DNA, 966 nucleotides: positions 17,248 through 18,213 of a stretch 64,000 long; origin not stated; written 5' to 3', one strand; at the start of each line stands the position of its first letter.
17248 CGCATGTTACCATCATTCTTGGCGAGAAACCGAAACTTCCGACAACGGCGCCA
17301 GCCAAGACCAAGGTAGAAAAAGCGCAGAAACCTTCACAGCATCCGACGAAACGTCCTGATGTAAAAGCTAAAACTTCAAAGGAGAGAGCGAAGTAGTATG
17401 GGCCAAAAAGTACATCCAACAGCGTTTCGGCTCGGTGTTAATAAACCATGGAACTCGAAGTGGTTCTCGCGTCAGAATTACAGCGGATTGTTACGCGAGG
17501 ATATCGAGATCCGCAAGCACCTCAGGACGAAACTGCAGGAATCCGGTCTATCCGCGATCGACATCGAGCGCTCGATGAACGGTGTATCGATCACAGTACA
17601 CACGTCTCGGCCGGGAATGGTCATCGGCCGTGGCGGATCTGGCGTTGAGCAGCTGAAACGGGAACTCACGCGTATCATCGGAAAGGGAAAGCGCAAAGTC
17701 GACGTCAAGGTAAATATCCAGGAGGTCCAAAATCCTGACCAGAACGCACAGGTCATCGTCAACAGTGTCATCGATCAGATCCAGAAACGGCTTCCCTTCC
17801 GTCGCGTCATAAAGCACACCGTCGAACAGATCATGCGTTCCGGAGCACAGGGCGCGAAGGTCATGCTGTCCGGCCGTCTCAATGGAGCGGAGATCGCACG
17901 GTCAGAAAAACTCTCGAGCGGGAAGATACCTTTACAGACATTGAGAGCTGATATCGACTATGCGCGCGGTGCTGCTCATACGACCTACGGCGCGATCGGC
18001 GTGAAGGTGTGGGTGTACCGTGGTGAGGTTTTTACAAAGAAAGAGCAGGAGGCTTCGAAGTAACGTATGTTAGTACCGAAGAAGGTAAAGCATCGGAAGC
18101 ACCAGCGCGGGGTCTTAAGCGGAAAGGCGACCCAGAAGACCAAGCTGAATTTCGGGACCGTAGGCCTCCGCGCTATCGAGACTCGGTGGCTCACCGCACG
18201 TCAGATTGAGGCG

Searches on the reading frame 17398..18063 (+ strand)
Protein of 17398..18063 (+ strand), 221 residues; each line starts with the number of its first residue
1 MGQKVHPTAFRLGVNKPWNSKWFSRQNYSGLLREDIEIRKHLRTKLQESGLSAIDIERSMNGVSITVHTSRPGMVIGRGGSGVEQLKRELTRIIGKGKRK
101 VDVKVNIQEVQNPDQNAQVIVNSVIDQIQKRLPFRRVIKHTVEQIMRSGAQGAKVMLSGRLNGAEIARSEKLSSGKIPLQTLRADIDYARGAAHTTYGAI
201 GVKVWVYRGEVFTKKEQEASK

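Call 30: search_protein_families(library=pfam, proteins=[window:17398-18063:+], max_evalue=0.001)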
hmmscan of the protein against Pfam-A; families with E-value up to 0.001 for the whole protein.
window:17398-18063:+ (221 aa): 3 families
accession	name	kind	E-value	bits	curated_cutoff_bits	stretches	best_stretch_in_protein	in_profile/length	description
PF00189.25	Ribosomal_S3_C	-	6.8e-34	116.7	34.1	1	126-206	3-83/83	Ribosomal protein S3, C-terminal domain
PF07650.23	KH_2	-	9.7e-17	61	22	1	37-114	1-77/78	KH domain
PF05316.17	VAR1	-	0.00024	21.6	33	1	116-206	119-192/195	Mitochondrial ribosomal protein (VAR1)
